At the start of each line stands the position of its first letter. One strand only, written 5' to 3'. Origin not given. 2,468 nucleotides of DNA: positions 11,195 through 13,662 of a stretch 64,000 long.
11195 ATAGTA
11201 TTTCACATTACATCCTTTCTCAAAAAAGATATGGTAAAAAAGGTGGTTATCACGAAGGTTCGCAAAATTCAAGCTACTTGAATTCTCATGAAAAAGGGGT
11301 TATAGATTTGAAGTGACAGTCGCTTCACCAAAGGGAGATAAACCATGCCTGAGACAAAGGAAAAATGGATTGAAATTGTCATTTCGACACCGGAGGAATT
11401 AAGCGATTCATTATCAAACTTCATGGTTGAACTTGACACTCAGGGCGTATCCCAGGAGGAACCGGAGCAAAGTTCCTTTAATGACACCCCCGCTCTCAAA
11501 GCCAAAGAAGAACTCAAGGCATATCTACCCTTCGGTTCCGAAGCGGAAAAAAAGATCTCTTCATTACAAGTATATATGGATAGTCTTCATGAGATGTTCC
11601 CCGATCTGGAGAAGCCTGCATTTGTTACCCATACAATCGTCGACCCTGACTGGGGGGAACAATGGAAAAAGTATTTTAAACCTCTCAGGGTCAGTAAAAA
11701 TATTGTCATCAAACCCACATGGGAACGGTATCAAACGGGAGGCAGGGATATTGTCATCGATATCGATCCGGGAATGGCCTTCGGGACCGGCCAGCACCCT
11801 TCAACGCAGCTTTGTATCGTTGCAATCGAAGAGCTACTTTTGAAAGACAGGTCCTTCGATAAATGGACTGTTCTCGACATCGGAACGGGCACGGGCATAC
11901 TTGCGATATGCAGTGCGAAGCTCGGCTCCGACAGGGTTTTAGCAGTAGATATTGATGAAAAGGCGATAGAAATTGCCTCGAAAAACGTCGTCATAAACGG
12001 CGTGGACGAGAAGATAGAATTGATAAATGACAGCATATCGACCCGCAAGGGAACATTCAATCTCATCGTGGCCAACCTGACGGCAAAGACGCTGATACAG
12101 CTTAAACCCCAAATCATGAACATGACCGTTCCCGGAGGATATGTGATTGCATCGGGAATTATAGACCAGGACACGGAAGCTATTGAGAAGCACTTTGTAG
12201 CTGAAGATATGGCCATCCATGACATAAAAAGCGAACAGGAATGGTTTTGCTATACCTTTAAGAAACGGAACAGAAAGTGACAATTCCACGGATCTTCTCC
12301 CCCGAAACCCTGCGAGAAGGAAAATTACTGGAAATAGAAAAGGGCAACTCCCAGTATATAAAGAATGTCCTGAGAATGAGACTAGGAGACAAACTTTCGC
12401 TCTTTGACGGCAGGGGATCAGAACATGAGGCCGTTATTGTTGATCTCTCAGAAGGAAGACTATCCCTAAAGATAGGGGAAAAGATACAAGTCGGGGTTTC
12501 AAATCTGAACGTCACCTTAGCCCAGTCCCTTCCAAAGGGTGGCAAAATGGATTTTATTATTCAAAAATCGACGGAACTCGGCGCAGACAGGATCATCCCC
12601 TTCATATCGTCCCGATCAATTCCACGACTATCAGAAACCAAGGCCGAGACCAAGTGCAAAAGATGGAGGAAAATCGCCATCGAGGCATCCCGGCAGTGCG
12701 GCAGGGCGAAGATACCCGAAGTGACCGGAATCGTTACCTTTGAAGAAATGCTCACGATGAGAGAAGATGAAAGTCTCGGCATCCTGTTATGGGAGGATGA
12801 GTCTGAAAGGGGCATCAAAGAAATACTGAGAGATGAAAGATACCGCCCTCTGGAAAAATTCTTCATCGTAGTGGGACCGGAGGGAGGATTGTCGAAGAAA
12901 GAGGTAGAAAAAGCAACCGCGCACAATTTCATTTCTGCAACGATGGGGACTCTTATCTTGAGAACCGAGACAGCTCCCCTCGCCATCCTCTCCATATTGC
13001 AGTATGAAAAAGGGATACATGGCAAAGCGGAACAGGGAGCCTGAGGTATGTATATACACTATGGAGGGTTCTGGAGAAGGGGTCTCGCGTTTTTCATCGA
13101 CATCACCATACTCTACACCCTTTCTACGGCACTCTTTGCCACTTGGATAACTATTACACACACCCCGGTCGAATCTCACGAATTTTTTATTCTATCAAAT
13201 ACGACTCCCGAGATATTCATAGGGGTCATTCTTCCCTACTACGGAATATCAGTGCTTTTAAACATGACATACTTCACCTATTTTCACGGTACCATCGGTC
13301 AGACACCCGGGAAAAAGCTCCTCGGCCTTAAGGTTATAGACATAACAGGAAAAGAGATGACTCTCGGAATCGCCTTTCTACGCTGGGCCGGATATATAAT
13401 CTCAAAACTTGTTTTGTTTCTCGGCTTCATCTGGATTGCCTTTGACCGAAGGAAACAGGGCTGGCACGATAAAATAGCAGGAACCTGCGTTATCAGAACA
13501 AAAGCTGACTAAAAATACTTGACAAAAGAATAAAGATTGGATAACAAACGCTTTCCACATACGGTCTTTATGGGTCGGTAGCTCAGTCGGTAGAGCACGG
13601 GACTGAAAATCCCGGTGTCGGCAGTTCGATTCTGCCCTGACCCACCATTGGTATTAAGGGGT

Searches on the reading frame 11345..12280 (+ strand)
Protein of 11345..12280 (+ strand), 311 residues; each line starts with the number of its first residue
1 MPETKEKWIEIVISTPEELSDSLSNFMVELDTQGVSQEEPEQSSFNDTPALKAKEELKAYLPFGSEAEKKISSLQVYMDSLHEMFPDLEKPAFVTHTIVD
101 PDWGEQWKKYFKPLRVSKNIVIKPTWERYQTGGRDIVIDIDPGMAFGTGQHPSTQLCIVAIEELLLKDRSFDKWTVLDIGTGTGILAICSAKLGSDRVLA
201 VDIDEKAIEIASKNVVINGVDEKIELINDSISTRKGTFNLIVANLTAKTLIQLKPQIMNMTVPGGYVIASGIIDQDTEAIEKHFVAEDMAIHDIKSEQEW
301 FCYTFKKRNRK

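Call 8: search_protein_families(library=pfam, proteins=[window:11345-12280:+], max_evalue=0.01)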
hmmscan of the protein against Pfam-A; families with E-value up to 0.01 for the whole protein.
window:11345-12280:+ (311 aa): 15 families
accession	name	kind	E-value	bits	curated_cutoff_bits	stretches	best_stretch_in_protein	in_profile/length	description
PF06325.19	PrmA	-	3.6e-77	260.2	22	1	7-307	1-295/296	Ribosomal protein L11 methyltransferase (PrmA)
PF05175.20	MTS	-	1.5e-09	38.2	23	1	172-244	31-105/170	Methyltransferase small domain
PF13649.12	Methyltransf_25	-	3.1e-09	37.8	27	1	176-264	1-96/97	Methyltransferase domain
PF08241.18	Methyltransf_11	-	1.5e-07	32.3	21.2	1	177-267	1-93/95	Methyltransferase domain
PF13847.12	Methyltransf_31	-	1.5e-07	31.7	27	1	173-269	4-109/145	Methyltransferase domain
PF02475.24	TRM5-TYW2_MTfase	-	1.2e-06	29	28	1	175-249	39-116/164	TRM5/TYW2 methyltransferase domain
PF13489.12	Methyltransf_23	-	2.5e-06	27.7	27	1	161-246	13-90/164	Methyltransferase domain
PF10294.15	Methyltransf_16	-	2.4e-05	24.6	21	1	167-225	41-101/174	Lysine methyltransferase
PF08242.18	Methyltransf_12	-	0.00014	23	30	1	177-250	1-78/98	Methyltransferase domain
PF02005.22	TRM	-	0.00024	20.8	27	1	156-228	32-107/376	N2,N2-dimethylguanosine tRNA methyltransferase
PF12847.13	Methyltransf_18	-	0.00069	20.1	27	1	175-227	17-70/151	Methyltransferase domain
PF01596.23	Methyltransf_3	-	0.00087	19.1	22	1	175-228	47-102/204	O-methyltransferase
PF01135.25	PCMT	-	0.00095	19.4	20.3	1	172-221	73-124/210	Protein-L-isoaspartate(D-aspartate) O-methyltransferase (PCMT)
PF09445.16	Methyltransf_15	-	0.001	19.1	22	1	175-241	3-61/165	RNA cap guanine-N2 methyltransferase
PF00398.26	RrnaAD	-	0.0021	17.6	24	1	172-261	30-123/263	Ribosomal RNA adenine dimethylase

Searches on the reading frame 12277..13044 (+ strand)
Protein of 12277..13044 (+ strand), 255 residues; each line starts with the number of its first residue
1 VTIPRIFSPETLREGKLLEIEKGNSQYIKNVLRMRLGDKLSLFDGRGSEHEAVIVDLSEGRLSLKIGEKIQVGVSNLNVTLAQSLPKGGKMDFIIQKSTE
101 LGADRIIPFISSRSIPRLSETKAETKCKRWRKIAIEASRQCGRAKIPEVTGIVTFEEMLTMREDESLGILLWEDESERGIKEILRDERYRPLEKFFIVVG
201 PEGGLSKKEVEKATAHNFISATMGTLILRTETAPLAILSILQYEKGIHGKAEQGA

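Call 8: search_protein_families(library=pfam, proteins=[window:12277-13044:+], max_evalue=0.01)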
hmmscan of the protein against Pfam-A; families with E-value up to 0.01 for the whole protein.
window:12277-13044:+ (255 aa): 2 families
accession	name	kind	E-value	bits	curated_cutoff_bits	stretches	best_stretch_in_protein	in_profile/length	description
PF04452.19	Methyltrans_RNA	-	5.4e-50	169.6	23.9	1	76-242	4-165/165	RNA methyltransferase domain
PF20260.4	PUA_4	-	1.2e-11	44.9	23.9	1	24-66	5-47/48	RNA methyltransferase PUA domain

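Call 21: find_related_loci(query=window:12277-13044:+, collection=genome_contigs, flank=10000)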
Query window:12277-13044:+ (255 aa) in genome_contigs; peptide patterns used: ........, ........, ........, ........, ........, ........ (x = any residue, [..] = any of these).
575 stretches matched a pattern; 340 encode a relative of the query (tblastn E <= 1e-3); the best 80 are kept; 80 distinct loci.
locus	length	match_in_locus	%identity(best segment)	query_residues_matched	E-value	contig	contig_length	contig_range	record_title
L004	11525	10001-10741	57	1-247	9e-91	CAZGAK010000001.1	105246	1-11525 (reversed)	MAG TPA_asm: uncultured Syntrophaceae bacterium isolate SRP178699_co1_632 genome assembly, contig: NODE_109_length_10524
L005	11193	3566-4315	55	1-249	1e-87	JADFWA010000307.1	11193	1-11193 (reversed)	MAG: Proteobacteria bacterium isolate C2.bin.20 k83_2866772, whole genome shotgun sequence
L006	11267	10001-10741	55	1-247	1e-87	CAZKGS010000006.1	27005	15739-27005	MAG TPA_asm: uncultured Syntrophaceae bacterium isolate SRP178699_co3_249 genome assembly, contig: NODE_512_length_27005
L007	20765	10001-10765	54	1-255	6e-85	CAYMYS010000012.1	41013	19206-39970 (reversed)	MAG TPA_asm: uncultured Syntrophaceae bacterium isolate binchicken_co181_524 genome assembly, contig: NODE_1134_length_4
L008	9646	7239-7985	51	1-249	3e-82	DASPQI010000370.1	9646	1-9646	MAG TPA_asm: Syntrophales bacterium isolate SMAG_U12195 k141_2635798, whole genome shotgun sequence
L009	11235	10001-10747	51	1-249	7e-82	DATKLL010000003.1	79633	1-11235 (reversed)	MAG TPA_asm: Syntrophales bacterium isolate SMAG_U14684 k141_3152747, whole genome shotgun sequence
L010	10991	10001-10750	51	1-249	3e-80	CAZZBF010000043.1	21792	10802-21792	MAG TPA_asm: uncultured Syntrophales bacterium isolate binchicken_co405_343 genome assembly, contig: NODE_3494_length_21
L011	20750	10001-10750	52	1-249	4e-80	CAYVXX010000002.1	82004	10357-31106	MAG TPA_asm: uncultured Syntrophales bacterium isolate SRP178699_co1_423 genome assembly, contig: NODE_202_length_82004_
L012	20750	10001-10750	51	1-249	2e-79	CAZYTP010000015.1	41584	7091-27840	MAG TPA_asm: uncultured Syntrophales bacterium isolate SRP178699_co2_308 genome assembly, contig: NODE_332_length_41584_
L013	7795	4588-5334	48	1-249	2e-74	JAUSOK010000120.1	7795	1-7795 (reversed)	MAG: Syntrophales bacterium isolate E21_concoct.bin.66_sub E21_k141_73433, whole genome shotgun sequence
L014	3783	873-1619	47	1-249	5e-74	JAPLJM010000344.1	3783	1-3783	MAG: Deltaproteobacteria bacterium isolate LacPavin_0920_SED1_MAG_53_19 LacPavin_0920_SED1_scaffold_38361, whole genome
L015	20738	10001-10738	48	1-246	1e-73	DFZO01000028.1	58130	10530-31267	MAG TPA_asm: Syntrophaceae bacterium UBA4054 UBA4054_contig_359, whole genome shotgun sequence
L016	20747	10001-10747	47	1-249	1e-73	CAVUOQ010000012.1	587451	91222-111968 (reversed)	MAG: uncultured delta proteobacterium isolate MFD05942.bin.2.78 genome assembly, contig: contig_4410, whole genome shotg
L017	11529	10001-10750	48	1-249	1e-72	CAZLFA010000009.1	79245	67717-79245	MAG TPA_asm: uncultured Syntrophaceae bacterium isolate SRP278314_co1_340 genome assembly, contig: NODE_399_length_79245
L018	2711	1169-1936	46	1-253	2e-73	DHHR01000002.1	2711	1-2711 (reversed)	MAG TPA_asm: Syntrophaceae bacterium UBA4767 UBA4767_contig_2064, whole genome shotgun sequence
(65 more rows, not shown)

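Call 102: search_protein_families(library=pfam, proteins=[L015:15490-16608:-], max_evalue=0.0001)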
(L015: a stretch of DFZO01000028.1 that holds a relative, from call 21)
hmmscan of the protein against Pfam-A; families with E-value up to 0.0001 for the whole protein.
L015:15490-16608:- (372 aa): 2 families
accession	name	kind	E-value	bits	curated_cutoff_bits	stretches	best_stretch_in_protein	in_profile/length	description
PF13776.11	DUF4172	-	1.1e-25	90.2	25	1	4-85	1-82/82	Domain of unknown function (DUF4172)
PF02661.23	Fic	-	2.9e-14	54.1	24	1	113-223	1-93/93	Fic/DOC family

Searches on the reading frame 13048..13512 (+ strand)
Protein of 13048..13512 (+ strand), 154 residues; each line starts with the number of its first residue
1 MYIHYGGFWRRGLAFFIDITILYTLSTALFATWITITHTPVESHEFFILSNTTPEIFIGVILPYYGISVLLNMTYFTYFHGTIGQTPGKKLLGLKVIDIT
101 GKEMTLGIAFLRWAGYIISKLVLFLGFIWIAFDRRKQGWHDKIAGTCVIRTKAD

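Call 8: search_protein_families(library=pfam, proteins=[window:13048-13512:+], max_evalue=0.01)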
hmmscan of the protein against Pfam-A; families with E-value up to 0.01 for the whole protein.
window:13048-13512:+ (154 aa): 1 family
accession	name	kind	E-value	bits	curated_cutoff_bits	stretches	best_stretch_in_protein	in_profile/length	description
PF06271.18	RDD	-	1.9e-27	96.7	24.1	1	5-145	1-137/137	RDD family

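Call 12: find_encoding_contigs(protein=window:13048-13512:+, flank=10000, max_places=10)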
Protein window:13048-13512:+ (154 aa): 4 contigs read that carry it; 3 places shown.
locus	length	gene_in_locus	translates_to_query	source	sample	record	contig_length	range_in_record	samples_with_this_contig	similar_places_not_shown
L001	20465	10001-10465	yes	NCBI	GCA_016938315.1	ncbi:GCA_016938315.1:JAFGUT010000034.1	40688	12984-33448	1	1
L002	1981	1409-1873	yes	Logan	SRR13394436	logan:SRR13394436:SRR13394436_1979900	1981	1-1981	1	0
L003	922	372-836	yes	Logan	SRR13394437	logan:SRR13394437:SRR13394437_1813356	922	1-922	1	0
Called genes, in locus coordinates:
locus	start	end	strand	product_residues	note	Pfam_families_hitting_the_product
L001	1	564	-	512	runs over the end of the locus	PF00590:TP_methylase, PF02602:HEM4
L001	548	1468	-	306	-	PF01379:Porphobil_deam, PF03900:Porphobil_deamC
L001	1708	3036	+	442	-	-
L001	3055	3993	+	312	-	PF00696:AA_kinase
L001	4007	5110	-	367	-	PF21570:ArgZ-like_C_2nd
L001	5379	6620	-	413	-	PF05201:GlutR_N, PF01488:Shikimate_DH, PF13241:NAD_binding_7 (faint), PF00745:GlutR_dimer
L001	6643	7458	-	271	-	PF01578:Cytochrom_C_asm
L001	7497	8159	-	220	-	PF13241:NAD_binding_7, PF14824:Sirohm_synth_M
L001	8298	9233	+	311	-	PF06325:PrmA, PF05175:MTS, PF10294:Methyltransf_16 (faint), PF13489:Methyltransf_23 (weak), PF02475:TRM5-TYW2_MTfase (weak), PF13847:Methyltransf_31 (weak), PF08241:Methyltransf_11 (weak), PF13649:Methyltransf_25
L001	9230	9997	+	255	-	PF20260:PUA_4, PF04452:Methyltrans_RNA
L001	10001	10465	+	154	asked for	PF06271:RDD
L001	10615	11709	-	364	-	PF00589:Phage_integrase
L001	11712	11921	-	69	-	PF12844:HTH_19, PF13560:HTH_31 (weak), PF13443:HTH_26, PF01381:HTH_3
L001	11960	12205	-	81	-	PF12728:HTH_17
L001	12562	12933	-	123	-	-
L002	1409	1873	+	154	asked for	PF06271:RDD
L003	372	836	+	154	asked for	PF06271:RDD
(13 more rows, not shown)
